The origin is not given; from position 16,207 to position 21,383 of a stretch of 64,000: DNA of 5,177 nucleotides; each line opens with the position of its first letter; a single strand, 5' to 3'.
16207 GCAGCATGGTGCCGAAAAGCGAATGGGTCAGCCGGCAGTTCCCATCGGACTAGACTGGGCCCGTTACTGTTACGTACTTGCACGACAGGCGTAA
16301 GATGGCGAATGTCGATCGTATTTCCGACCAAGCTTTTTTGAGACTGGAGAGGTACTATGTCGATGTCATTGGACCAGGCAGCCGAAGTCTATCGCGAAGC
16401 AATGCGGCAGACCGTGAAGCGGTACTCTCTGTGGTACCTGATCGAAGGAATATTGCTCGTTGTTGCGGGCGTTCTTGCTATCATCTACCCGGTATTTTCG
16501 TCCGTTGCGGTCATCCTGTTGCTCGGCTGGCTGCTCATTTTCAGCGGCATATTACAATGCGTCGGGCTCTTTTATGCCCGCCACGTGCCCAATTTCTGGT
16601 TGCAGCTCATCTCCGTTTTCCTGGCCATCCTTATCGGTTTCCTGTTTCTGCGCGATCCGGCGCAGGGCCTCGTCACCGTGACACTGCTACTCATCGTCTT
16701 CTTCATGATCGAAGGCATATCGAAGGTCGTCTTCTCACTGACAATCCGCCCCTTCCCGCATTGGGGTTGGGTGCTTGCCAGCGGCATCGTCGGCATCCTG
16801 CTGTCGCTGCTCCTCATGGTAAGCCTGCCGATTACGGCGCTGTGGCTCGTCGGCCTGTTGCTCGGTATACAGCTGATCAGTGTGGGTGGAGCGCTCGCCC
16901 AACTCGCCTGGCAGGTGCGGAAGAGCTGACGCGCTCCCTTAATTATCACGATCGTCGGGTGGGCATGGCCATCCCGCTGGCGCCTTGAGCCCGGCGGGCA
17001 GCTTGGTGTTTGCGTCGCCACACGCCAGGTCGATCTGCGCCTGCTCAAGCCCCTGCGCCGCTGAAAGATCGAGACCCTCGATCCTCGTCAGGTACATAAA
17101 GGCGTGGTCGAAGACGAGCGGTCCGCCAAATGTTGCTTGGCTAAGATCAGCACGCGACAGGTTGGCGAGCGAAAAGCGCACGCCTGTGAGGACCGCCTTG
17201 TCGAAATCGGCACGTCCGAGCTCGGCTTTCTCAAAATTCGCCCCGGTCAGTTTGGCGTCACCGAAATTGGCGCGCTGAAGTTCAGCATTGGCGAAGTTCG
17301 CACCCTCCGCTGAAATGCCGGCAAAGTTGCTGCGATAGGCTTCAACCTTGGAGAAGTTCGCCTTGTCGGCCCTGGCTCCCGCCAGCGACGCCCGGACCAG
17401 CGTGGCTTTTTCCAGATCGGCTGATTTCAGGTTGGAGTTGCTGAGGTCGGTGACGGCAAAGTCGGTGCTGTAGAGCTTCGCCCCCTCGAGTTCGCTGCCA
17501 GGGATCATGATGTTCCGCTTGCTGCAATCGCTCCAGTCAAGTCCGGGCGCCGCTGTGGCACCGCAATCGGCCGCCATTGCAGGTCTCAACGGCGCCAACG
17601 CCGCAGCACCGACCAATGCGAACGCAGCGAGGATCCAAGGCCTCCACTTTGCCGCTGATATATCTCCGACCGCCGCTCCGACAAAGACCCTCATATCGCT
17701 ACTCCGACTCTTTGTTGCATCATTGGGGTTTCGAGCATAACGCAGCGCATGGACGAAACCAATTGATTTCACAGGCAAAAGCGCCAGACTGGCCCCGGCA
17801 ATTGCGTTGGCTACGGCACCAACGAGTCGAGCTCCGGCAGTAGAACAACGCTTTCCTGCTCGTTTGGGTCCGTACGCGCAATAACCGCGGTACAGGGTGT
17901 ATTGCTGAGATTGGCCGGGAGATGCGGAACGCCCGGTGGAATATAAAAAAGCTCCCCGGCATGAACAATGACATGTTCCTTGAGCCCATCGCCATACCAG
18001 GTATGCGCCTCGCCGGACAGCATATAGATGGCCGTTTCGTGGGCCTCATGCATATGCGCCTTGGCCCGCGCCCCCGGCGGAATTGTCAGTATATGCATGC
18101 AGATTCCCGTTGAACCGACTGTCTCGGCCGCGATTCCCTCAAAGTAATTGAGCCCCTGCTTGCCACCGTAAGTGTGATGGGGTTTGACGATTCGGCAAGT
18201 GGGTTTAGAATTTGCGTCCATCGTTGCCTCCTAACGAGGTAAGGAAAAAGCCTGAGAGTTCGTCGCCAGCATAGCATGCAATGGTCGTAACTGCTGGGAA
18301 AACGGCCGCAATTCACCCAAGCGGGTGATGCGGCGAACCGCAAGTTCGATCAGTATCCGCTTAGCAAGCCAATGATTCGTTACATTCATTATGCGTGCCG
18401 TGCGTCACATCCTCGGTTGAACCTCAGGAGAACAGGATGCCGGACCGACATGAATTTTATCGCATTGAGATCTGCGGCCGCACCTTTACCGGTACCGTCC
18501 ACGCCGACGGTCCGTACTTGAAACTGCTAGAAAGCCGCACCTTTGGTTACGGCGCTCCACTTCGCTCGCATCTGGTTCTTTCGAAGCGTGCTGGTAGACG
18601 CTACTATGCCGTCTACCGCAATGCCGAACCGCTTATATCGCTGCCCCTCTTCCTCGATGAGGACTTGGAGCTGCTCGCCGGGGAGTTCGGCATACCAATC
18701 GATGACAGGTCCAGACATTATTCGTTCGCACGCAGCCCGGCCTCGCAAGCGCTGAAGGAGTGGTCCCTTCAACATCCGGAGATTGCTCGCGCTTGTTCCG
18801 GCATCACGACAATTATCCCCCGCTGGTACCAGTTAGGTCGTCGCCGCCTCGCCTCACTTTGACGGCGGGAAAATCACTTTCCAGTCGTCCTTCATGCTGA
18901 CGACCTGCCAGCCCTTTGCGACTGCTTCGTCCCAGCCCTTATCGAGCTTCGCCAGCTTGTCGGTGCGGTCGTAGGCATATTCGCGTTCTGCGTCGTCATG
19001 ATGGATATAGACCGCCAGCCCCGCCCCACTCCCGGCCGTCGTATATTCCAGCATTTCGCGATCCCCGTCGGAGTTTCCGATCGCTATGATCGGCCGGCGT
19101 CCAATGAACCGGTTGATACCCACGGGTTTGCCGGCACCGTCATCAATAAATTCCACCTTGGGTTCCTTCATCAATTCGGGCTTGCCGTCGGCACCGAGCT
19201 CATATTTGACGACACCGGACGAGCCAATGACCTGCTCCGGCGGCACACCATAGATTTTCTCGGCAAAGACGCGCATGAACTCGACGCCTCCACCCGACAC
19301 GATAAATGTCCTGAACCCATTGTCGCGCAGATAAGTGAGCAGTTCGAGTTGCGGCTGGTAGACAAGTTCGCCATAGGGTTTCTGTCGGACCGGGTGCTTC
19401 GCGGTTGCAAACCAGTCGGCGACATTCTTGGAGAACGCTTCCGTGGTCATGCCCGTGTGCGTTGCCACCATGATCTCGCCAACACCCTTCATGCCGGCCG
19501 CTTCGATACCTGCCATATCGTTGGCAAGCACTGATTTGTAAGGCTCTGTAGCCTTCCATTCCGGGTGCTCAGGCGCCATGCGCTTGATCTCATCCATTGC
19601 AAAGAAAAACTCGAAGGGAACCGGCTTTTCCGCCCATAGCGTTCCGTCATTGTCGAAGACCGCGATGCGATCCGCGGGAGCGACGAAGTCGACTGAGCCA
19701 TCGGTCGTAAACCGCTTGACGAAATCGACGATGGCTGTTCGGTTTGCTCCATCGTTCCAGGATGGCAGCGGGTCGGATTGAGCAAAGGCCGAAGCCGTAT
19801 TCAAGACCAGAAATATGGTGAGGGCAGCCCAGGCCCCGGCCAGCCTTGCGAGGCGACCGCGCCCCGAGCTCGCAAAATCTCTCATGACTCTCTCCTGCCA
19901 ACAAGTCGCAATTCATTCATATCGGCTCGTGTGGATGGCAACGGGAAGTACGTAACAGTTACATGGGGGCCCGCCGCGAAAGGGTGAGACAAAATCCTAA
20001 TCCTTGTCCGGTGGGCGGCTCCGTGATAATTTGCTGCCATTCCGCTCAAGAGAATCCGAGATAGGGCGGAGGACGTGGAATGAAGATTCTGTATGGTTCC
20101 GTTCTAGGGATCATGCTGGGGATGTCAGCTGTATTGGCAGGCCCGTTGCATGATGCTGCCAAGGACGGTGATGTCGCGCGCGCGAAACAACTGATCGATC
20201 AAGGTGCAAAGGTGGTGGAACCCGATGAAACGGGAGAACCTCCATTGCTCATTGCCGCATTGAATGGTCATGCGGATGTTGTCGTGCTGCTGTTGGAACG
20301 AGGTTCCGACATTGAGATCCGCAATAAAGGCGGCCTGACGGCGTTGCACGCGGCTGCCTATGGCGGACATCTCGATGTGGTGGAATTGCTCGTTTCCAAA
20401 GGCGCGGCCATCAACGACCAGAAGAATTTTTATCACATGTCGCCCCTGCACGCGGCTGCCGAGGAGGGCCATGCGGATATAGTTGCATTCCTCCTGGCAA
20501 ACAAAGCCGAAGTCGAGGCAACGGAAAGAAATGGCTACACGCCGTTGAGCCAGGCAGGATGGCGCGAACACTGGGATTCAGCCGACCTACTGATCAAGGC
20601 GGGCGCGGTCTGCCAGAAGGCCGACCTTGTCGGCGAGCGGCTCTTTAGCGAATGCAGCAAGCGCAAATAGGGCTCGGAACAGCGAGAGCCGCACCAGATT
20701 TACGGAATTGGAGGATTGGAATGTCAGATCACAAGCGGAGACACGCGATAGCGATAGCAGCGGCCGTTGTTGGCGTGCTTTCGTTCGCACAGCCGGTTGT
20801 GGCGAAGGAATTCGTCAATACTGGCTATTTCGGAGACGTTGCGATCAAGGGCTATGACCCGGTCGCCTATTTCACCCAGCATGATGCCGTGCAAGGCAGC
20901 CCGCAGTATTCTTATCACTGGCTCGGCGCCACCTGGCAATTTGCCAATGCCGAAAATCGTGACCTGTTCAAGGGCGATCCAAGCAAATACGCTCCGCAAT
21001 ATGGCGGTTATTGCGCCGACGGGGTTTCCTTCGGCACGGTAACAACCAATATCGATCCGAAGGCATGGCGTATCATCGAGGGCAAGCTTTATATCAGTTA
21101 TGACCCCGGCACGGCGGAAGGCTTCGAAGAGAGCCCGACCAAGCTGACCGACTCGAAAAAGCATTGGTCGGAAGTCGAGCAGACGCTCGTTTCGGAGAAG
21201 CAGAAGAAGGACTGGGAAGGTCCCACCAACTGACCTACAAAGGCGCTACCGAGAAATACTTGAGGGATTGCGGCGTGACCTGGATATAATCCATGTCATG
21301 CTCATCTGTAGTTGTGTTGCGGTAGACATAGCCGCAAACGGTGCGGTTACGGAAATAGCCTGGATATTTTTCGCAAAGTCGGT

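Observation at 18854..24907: Candidate trans-envelope cAMP module: exported HAD, ankyrin and YHS proteins beside a receptor-type cyclase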

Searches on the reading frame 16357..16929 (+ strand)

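Call 3: search_protein_families(library=pfam, proteins=[window:16357-16929:+], max_evalue=0.01)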
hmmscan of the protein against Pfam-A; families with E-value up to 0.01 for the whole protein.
window:16357-16929:+ (190 aa): 1 family
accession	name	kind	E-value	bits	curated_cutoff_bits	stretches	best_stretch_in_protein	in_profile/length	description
PF03729.18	DUF308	-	1.3e-17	64.2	25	2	29-98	1-72/73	Short repeat of unknown function (DUF308)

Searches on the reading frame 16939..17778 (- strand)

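Call 3: search_protein_families(library=pfam, proteins=[window:16939-17778:-], max_evalue=0.01)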
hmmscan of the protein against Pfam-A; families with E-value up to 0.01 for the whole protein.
window:16939-17778:- (279 aa): 4 families
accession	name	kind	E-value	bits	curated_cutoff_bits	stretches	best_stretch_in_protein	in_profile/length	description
PF00805.28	Pentapeptide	-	8e-23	80.1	20.2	3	149-183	5-39/40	Pentapeptide repeats (8 copies)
PF13599.13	Pentapeptide_4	-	1.7e-21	76.5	38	3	138-202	14-78/78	Pentapeptide repeat region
PF13576.12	Pentapeptide_3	-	1.5e-14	54.3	27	2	182-226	1-47/48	Pentapeptide repeats (9 copies)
PF25296.1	Decapeptide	-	0.00038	20.7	45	1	159-212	19-72/74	Decapeptide repeat region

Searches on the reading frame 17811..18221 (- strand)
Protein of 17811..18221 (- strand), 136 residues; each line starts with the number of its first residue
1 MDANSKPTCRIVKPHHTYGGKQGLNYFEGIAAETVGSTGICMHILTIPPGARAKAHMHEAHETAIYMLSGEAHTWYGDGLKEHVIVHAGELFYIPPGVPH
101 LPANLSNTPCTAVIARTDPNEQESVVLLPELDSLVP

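Call 3: search_protein_families(library=pfam, proteins=[window:17811-18221:-], max_evalue=0.01)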
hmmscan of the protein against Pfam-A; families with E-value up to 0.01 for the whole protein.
window:17811-18221:- (136 aa): 4 families
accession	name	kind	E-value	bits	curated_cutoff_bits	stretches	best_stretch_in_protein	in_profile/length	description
PF07883.17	Cupin_2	-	5.6e-17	61.7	27.2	1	44-113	2-67/70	Cupin domain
PF00190.28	Cupin_1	-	2.7e-09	37.2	22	1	38-127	31-124/151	Cupin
PF06052.18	3-HAO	-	2.1e-05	24.7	25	1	48-124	41-117/151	3-hydroxyanthranilic acid dioxygenase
PF12973.13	Cupin_7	-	0.00045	20.4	27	1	37-114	30-99/105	ChrR Cupin-like domain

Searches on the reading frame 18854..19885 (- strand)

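Call 3: search_protein_families(library=pfam, proteins=[window:18854-19885:-], max_evalue=0.01)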
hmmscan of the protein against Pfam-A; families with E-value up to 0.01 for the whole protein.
window:18854-19885:- (343 aa): 2 families
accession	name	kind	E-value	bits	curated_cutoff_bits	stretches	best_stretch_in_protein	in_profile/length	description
PF12710.13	HAD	-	8.1e-12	46.4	27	1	75-280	1-189/189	haloacid dehalogenase-like hydrolase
PF00702.32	Hydrolase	-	2.7e-06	28.4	26.4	1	74-234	3-153/191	haloacid dehalogenase-like hydrolase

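Call 4: search_protein_families(library=ncbifam, proteins=[window:18854-19885:-], max_evalue=0.01)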
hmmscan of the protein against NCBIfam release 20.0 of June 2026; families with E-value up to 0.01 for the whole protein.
window:18854-19885:- (343 aa): 2 families
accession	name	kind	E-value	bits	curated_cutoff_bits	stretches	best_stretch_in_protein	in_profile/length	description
TIGR01488.1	HAD-SF-IB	subfamily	7.2e-07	29.3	45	1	75-280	2-175/177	HAD-IB family phosphatase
TIGR01490.1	HAD-SF-IB-hyp1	subfamily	0.0031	17.8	98.3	0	151-210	65-123/202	HAD-IB family hydrolase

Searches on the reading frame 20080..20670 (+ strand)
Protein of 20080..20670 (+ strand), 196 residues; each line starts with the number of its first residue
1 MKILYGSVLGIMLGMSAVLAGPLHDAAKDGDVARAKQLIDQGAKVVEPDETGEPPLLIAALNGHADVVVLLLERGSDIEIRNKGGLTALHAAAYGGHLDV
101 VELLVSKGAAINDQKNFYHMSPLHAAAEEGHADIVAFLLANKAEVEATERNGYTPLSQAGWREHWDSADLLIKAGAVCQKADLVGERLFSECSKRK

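Call 3: search_protein_families(library=pfam, proteins=[window:20080-20670:+], max_evalue=0.01)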
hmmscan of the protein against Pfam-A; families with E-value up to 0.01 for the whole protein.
window:20080-20670:+ (196 aa): 6 families
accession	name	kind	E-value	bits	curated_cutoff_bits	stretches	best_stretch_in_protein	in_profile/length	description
PF13637.12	Ank_4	-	1.2e-33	114.8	22.7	4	90-139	2-50/50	Ankyrin repeats (many copies)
PF00023.36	Ank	-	1.4e-32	110.3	21.1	3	85-115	2-32/33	Ankyrin repeat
PF12796.13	Ank_2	-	3.7e-30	104.8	27.3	2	23-114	1-89/90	Ankyrin repeats (3 copies)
PF13857.12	Ank_5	-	6.1e-21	74.7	27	3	50-90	14-54/56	Ankyrin repeats (many copies)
PF13606.12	Ank_3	-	4.1e-20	69.9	22.3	3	52-79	2-29/30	Ankyrin repeat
PF24521.3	Ank_KRIT1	-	2.1e-13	50.7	80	2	86-173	47-141/149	KRIT1 ankyrin-repeats domain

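Call 4: search_protein_families(library=ncbifam, proteins=[window:20080-20670:+], max_evalue=0.01)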
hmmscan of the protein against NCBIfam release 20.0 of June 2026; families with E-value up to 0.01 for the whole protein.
window:20080-20670:+ (196 aa): 9 families
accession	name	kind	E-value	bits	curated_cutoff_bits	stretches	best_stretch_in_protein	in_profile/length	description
NF041931.2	MzaA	equivalog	9.8e-20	70.9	800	2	26-108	9-91/726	MZA anti-phage system associated sigma-70 family RNA polymerase sigma factor MzaA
NF043029.1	T4SS_AnkY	equivalog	2.5e-15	55.9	600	2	86-159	459-531/543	Dot/Icm T4SS effector AnkY/LegA9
NF043023.1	T4SS_AnkH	equivalog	7.7e-15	54.6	600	2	31-112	11-92/467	Dot/Icm T4SS effector AnkH/LegA3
NF043022.1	T4SS_AnkG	equivalog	5.8e-14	51.7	500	2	56-168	300-415/455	Dot/Icm T4SS effector AnkG/AnkZ/LegA7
NF043028.1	T4SS_AnkX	equivalog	1.4e-09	36.7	1400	1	33-178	632-788/938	Dot/Icm T4SS effector AnkN/AnkX/LegA8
NF043021.1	T4SS_AnkF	equivalog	8.9e-08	30.9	1000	1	88-148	588-648/917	Dot/Icm T4SS effector AnkF/LegA14/Ceg31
TIGR00870.1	trp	subfamily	1.1e-07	30.4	498.75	0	85-153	131-212/747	transient-receptor-potential calcium channel protein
NF043024.1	T4SS_AnkI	equivalog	3.3e-06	26.1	550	1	82-159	238-324/439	Dot/Icm T4SS effector AnkI/LegAS4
NF043019.1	T4SS_AnkC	equivalog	7.3e-05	21.8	450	0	84-145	126-227/459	Dot/Icm T4SS effector AnkC/LegA12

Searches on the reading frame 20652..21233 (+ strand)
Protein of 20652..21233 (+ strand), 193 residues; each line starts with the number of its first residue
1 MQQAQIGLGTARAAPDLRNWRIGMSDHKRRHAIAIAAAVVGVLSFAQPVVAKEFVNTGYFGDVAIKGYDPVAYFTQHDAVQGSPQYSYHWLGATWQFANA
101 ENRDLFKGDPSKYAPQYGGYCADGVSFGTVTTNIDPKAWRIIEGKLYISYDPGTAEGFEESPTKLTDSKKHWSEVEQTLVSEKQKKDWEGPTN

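Call 3: search_protein_families(library=pfam, proteins=[window:20652-21233:+], max_evalue=0.01)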
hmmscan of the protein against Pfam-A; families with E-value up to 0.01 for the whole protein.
window:20652-21233:+ (193 aa): 1 family
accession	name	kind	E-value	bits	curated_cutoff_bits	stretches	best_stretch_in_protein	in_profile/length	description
PF04945.19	YHS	-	0.00025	21.4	30.3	1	72-117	2-47/47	YHS domain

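Call 4: search_protein_families(library=ncbifam, proteins=[window:20652-21233:+], max_evalue=0.01)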
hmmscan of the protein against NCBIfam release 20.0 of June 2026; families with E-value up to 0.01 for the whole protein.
window:20652-21233:+ (193 aa): 1 family
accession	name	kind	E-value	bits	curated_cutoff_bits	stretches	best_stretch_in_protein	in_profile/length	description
NF041384.1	YHS_seleno_dom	subfamily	2.8e-40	137.1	70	1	62-173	1-112/113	YHS domain-containing (seleno)protein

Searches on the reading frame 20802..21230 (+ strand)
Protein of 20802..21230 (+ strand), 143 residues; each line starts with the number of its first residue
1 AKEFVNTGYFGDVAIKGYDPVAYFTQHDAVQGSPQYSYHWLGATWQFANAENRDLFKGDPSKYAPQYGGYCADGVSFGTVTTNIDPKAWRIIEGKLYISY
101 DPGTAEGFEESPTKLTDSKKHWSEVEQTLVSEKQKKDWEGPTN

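Call 14: search_protein_families(library=pfam, proteins=[window:20805-21230:+], max_evalue=10)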
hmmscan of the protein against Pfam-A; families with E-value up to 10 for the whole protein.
seq(142 aa): 2 families
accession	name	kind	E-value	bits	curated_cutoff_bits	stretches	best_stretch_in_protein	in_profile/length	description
PF04945.19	YHS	-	0.00013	22.3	30.3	1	21-66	2-47/47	YHS domain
PF00054.30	Laminin_G_1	-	0.19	12.4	24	1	89-125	25-61/131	Laminin G domain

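Call 55: search_solved_structures(query=window:20802-21230:+, max_evalue=1, show_alignments=2)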
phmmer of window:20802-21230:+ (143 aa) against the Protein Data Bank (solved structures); distinct sequences matched with E-value up to 1: 0.
